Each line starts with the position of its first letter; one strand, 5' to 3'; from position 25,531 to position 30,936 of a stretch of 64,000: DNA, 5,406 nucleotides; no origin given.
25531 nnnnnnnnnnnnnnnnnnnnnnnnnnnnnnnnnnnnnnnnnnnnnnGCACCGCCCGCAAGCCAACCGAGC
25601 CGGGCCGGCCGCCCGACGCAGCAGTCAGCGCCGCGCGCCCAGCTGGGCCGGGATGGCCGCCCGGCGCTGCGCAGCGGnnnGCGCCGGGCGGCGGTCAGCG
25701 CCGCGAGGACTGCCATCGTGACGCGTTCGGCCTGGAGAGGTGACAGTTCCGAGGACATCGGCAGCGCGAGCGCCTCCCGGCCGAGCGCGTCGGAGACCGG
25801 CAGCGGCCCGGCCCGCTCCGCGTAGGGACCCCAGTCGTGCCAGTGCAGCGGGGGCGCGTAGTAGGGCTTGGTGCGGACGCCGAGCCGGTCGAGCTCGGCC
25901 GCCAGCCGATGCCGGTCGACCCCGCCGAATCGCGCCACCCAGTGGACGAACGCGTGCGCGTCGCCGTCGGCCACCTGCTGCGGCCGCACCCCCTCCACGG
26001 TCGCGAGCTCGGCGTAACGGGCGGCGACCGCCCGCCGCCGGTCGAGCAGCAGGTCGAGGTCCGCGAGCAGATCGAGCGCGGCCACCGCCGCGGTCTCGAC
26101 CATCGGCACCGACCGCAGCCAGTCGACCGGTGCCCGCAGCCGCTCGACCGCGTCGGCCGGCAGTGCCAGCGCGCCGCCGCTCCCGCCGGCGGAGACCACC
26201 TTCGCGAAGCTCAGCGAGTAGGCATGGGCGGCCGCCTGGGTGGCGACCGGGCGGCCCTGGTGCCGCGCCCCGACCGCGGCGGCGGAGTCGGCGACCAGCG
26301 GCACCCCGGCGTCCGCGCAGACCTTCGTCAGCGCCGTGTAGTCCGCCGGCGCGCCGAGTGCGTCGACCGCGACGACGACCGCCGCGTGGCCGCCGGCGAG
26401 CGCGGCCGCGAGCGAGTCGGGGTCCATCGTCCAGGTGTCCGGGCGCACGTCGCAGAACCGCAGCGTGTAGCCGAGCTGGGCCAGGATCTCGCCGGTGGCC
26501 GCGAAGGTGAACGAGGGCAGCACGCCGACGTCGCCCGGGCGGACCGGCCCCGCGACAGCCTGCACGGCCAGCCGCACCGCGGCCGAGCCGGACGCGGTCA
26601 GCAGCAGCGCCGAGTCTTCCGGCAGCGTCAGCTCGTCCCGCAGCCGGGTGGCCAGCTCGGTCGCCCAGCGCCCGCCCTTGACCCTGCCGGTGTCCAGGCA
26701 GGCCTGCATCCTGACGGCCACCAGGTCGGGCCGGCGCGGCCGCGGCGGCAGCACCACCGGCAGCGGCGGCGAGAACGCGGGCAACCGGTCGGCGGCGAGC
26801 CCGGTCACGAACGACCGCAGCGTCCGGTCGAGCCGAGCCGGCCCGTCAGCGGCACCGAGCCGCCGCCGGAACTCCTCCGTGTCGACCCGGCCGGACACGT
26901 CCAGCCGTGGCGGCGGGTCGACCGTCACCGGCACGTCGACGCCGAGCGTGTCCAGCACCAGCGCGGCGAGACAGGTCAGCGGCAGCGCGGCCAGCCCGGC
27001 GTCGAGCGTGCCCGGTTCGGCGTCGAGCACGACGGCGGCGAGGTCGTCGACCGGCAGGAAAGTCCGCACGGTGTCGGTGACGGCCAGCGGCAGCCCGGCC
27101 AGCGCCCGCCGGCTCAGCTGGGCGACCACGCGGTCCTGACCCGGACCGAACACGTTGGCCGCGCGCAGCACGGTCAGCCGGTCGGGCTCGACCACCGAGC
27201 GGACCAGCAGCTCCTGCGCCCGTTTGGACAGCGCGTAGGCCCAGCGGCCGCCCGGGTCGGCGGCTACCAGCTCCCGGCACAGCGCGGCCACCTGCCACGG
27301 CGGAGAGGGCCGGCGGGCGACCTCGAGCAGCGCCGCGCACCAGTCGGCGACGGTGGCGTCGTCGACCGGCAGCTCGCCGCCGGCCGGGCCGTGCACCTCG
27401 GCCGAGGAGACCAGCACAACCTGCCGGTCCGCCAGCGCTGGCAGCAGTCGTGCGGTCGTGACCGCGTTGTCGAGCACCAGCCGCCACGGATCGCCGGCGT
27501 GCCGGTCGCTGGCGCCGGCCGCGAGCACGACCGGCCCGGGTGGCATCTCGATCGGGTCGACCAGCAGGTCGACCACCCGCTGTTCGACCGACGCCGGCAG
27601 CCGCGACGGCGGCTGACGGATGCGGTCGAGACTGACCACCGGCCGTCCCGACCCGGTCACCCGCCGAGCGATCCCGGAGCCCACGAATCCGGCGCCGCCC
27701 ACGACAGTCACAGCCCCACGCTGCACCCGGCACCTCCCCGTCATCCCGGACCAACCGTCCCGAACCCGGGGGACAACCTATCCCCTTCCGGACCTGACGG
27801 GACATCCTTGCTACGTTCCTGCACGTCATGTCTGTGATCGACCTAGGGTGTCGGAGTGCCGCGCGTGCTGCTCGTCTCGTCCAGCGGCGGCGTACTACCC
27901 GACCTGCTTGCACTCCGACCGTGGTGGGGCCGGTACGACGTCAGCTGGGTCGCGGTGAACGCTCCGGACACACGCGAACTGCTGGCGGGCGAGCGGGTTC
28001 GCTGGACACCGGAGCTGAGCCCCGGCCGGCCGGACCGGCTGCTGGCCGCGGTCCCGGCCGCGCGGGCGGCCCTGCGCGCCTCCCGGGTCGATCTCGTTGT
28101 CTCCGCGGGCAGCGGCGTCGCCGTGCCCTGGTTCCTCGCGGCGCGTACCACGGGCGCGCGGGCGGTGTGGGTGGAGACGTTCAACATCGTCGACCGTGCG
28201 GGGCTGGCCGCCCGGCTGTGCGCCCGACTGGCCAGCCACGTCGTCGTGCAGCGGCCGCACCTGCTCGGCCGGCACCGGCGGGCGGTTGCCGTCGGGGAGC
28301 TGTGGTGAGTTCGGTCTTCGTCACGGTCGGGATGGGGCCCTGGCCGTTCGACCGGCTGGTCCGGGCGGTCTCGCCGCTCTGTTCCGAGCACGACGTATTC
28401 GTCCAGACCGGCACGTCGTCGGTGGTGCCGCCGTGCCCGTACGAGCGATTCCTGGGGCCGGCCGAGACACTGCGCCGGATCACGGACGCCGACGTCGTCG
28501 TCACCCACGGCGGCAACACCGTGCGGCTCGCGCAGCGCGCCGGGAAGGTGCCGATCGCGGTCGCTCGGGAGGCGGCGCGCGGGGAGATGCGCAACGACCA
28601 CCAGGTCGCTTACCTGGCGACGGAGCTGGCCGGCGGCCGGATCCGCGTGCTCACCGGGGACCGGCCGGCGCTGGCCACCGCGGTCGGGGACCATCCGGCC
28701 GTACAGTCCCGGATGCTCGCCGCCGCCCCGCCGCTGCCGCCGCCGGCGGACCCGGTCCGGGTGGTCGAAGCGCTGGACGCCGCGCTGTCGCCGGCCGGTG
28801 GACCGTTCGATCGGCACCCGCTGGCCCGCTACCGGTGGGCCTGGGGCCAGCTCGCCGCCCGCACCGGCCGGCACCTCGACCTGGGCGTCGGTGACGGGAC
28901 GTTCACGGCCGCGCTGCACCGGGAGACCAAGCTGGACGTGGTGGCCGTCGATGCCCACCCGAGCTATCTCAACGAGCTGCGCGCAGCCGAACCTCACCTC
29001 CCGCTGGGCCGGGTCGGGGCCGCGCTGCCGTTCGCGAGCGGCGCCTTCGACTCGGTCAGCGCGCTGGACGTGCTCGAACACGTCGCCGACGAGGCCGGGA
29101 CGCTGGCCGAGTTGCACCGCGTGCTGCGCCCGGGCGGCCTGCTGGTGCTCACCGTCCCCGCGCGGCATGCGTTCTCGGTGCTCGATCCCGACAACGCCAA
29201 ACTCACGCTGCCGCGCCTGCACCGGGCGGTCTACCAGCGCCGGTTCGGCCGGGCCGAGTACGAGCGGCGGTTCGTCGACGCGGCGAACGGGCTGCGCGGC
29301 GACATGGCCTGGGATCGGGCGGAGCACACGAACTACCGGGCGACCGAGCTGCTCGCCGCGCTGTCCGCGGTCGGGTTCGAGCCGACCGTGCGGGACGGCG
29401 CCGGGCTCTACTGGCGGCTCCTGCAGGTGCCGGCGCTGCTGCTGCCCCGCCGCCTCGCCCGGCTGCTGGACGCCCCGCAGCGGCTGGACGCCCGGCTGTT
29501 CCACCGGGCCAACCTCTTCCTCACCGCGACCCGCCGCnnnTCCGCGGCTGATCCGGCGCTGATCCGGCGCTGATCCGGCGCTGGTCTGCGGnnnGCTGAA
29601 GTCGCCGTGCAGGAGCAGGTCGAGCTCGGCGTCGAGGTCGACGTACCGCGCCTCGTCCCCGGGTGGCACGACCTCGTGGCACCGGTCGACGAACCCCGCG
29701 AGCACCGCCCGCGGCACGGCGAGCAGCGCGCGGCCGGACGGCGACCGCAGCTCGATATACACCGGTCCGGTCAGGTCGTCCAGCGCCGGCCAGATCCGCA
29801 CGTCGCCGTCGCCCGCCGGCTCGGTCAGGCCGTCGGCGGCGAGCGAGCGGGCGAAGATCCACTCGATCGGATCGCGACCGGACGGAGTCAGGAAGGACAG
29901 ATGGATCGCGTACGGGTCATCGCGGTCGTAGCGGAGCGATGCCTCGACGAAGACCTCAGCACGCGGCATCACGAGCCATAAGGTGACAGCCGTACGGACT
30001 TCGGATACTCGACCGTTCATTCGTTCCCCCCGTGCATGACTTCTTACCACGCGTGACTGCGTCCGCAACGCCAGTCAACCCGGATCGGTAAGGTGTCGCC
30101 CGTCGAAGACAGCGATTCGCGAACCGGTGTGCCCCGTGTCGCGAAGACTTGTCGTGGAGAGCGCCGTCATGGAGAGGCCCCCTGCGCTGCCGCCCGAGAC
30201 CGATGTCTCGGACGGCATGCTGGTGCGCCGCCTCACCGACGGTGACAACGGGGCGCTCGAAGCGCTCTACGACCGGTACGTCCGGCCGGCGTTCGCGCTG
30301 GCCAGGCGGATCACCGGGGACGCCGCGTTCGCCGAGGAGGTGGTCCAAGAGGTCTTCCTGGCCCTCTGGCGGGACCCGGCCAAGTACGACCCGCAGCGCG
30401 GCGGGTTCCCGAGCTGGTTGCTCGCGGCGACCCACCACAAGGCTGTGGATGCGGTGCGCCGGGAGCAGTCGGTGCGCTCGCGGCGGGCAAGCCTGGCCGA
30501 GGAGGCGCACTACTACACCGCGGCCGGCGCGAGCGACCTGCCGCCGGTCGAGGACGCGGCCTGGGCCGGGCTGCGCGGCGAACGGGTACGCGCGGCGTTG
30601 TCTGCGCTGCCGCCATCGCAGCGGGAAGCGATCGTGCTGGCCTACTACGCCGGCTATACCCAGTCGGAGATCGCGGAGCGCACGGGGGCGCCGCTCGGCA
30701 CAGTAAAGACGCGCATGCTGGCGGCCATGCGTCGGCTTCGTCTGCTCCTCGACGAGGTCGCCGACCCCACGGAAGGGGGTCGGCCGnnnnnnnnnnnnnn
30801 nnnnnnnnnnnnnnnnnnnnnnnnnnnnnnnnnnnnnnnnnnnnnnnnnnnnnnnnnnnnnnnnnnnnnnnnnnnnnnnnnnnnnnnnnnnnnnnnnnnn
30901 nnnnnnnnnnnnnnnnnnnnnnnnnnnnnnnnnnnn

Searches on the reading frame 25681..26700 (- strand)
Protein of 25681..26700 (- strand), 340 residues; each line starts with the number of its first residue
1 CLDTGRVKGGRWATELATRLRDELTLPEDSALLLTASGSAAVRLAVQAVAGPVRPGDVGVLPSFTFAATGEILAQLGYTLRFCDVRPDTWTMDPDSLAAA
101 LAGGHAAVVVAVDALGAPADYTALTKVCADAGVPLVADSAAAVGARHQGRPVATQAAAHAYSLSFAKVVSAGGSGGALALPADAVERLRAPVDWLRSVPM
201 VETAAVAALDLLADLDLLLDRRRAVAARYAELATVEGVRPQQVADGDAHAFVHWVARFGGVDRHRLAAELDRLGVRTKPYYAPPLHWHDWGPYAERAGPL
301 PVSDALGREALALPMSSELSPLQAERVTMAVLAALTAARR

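Call 74: search_protein_families(library=pfam, proteins=[window:25681-26700:-], max_evalue=0.001)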
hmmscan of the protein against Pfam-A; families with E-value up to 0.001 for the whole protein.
window:25681-26700:- (340 aa): 2 families
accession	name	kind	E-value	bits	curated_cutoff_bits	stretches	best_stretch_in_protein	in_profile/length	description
PF01041.23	DegT_DnrJ_EryC1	-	6.5e-45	154.3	19.8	2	32-184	42-190/360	DegT/DnrJ/EryC1/StrS aminotransferase family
PF00155.27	Aminotran_1_2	-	1.8e-06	27.9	19.7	1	15-208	50-261/361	Aminotransferase class I and II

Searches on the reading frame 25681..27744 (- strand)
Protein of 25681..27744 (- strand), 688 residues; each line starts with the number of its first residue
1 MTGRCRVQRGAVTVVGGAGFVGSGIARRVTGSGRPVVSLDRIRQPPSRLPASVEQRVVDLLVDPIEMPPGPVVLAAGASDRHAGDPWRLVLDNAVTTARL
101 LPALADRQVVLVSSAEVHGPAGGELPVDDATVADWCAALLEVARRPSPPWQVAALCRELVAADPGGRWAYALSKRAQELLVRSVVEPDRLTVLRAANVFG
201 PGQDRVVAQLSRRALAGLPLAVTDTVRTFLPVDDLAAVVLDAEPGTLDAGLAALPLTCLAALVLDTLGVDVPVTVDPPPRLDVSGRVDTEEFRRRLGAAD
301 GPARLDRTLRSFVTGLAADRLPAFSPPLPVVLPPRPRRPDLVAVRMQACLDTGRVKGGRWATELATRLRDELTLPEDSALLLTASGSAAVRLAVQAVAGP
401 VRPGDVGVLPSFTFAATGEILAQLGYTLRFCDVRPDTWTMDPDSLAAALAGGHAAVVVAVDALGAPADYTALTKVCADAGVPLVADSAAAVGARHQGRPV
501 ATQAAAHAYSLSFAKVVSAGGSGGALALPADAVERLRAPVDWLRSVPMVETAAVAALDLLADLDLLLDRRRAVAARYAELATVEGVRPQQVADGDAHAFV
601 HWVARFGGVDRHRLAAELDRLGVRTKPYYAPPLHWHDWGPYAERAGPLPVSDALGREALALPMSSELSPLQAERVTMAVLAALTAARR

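Call 70: search_protein_families(library=pfam, proteins=[window:25681-27744:-], max_evalue=0.00001)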
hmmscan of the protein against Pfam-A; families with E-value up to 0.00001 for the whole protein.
window:25681-27744:- (688 aa): 3 families
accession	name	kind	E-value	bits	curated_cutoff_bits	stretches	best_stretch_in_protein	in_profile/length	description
PF01041.23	DegT_DnrJ_EryC1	-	1.8e-44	152.9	19.8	2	346-532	11-190/360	DegT/DnrJ/EryC1/StrS aminotransferase family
PF01370.27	Epimerase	-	1.2e-17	64.6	20.9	2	166-240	138-222/240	NAD dependent epimerase/dehydratase family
PF00155.27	Aminotran_1_2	-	7.8e-06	25.7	19.7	0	362-546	49-251/361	Aminotransferase class I and II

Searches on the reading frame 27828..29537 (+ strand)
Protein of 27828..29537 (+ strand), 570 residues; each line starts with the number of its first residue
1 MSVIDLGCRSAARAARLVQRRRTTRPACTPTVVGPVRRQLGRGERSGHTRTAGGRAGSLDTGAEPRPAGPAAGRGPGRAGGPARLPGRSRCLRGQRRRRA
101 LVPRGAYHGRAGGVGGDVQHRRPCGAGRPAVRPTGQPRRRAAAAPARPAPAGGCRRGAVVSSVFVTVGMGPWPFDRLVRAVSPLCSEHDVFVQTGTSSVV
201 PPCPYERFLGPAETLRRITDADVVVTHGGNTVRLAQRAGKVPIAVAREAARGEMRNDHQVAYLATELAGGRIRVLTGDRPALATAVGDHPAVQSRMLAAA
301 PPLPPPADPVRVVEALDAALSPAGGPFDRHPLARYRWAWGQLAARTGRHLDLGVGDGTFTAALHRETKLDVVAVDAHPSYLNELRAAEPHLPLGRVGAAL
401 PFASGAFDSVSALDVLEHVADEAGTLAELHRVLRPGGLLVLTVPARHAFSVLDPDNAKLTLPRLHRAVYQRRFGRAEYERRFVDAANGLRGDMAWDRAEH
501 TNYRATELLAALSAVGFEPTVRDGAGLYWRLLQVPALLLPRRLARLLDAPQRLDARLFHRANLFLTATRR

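Call 74: search_protein_families(library=pfam, proteins=[window:27828-29537:+], max_evalue=0.001)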
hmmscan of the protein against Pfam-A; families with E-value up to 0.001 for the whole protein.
window:27828-29537:+ (570 aa): 6 families
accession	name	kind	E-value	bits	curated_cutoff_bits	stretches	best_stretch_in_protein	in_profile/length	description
PF08241.18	Methyltransf_11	-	6.9e-17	62.3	21.2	1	350-441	1-95/95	Methyltransferase domain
PF13489.12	Methyltransf_23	-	1.1e-13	51.7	27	1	343-518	20-160/164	Methyltransferase domain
PF13649.12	Methyltransf_25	-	6.4e-13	49.6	27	1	350-437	2-97/97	Methyltransferase domain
PF08242.18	Methyltransf_12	-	5.6e-11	43.5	30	1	350-439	1-98/98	Methyltransferase domain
PF13847.12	Methyltransf_31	-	1.2e-07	31.9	27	1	348-445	6-113/145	Methyltransferase domain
PF01209.24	Ubie_methyltran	-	0.00017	21.5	20.1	1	349-441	51-151/233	ubiE/COQ5 methyltransferase family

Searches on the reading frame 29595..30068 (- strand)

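Call 74: search_protein_families(library=pfam, proteins=[window:29595-30068:-], max_evalue=0.001)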
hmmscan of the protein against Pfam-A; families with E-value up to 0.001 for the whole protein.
window:29595-30068:- (158 aa): 1 family
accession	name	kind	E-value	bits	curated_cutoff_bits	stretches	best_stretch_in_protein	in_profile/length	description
PF04686.18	SsgA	-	1.2e-30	105.7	25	1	41-139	1-98/98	Streptomyces sporulation and cell division protein, SsgA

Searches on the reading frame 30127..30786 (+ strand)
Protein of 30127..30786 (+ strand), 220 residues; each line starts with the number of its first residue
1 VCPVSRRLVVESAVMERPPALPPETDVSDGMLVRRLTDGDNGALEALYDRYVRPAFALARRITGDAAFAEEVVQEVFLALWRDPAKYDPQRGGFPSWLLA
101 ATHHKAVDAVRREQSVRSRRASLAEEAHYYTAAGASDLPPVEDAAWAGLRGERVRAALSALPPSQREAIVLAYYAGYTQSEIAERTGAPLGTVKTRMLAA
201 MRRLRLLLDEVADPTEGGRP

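Call 70: search_protein_families(library=pfam, proteins=[window:30127-30786:+], max_evalue=0.00001)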
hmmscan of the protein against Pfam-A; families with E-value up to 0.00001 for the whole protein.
window:30127-30786:+ (220 aa): 3 families
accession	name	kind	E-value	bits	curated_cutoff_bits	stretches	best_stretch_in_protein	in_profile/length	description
PF04542.20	Sigma70_r2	-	5.9e-18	64.9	24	1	47-114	1-69/71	Sigma-70 region 2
PF08281.18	Sigma70_r4_2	-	1.4e-15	57.1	25.7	1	152-204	2-54/54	Sigma-70, region 4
PF04545.22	Sigma70_r4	-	1.7e-14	53.5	24.1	1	157-205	1-49/50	Sigma-70, region 4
